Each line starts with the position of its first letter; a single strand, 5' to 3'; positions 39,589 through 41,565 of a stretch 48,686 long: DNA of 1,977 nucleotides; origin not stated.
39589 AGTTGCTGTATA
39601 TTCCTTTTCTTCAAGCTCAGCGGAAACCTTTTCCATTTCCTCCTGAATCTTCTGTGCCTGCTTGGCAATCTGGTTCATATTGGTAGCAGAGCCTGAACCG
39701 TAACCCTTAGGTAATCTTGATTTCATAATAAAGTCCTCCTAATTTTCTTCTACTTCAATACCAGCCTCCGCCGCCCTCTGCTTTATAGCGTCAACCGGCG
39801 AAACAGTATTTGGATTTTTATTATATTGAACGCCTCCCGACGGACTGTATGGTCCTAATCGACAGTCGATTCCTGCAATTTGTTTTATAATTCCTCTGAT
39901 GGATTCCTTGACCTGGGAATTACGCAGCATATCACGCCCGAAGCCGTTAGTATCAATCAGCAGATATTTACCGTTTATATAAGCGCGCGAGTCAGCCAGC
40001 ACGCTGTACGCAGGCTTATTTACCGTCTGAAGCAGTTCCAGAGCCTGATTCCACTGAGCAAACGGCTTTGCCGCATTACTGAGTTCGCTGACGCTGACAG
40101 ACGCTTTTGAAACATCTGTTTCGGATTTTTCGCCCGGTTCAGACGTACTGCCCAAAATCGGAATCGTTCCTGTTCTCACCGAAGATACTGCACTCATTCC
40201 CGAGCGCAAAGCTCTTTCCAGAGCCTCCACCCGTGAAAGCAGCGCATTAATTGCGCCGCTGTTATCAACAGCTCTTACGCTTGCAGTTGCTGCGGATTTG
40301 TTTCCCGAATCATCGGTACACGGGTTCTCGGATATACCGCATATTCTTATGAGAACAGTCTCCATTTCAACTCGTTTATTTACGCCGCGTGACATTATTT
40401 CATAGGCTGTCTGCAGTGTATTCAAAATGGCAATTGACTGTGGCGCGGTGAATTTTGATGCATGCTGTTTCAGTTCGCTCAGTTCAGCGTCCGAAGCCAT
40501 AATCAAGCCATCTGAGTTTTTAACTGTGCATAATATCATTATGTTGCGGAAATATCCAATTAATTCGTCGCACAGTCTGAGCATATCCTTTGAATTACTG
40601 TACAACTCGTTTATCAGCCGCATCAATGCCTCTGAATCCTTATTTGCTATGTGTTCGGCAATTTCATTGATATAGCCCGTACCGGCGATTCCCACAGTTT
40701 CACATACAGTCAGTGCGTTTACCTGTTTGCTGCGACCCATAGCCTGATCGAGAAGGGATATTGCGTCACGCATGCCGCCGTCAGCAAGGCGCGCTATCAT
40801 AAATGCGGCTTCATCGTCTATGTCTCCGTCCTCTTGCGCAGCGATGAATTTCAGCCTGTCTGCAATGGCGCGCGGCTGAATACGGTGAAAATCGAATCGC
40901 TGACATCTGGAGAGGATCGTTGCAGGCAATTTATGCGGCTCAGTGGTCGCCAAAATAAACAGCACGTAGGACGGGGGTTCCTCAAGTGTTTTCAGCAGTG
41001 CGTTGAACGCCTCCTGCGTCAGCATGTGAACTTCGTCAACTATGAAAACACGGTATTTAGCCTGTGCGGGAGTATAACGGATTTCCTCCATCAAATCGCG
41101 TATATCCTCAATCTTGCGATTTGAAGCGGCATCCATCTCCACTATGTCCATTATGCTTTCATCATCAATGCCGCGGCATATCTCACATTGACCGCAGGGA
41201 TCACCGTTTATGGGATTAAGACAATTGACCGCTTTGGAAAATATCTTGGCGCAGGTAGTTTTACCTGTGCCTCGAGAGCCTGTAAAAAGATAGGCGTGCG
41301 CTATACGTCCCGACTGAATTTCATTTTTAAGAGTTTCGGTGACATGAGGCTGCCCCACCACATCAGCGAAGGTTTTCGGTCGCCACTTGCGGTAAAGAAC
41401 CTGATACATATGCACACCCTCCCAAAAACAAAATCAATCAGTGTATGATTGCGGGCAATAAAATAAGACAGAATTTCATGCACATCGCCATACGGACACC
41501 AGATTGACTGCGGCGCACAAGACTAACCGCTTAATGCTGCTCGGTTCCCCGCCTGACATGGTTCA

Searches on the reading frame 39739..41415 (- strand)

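Call 77: search_protein_families(library=pfam, proteins=[window:39739-41415:-], max_evalue=0.00001)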
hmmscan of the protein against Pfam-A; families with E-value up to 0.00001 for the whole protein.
window:39739-41415:- (558 aa): 6 families
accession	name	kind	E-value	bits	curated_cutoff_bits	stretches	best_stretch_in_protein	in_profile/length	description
PF13177.12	DNA_pol3_delta2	-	2.9e-49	167.6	27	1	21-179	1-160/161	DNA polymerase III, delta subunit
PF00004.35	AAA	-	2e-13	51.4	21.2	1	43-177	2-126/131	ATPase family associated with various cellular activities (AAA)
PF22608.2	DNAX_ATPase_lid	-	2.2e-11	43.8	27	1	184-227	2-45/49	DNA polymerase III clamp loader subunit, ATPase lid domain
PF12169.13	DNA_pol3_gamma3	-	4.2e-09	36.8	24.4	1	235-365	4-134/143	DNA polymerase III subunits gamma and tau domain III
PF13401.12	AAA_22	-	8.8e-06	26.5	27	0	42-151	8-116/130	AAA domain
PF05496.18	RuvB_N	-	9e-06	26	27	0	12-64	2-58/159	Holliday junction DNA helicase RuvB P-loop domain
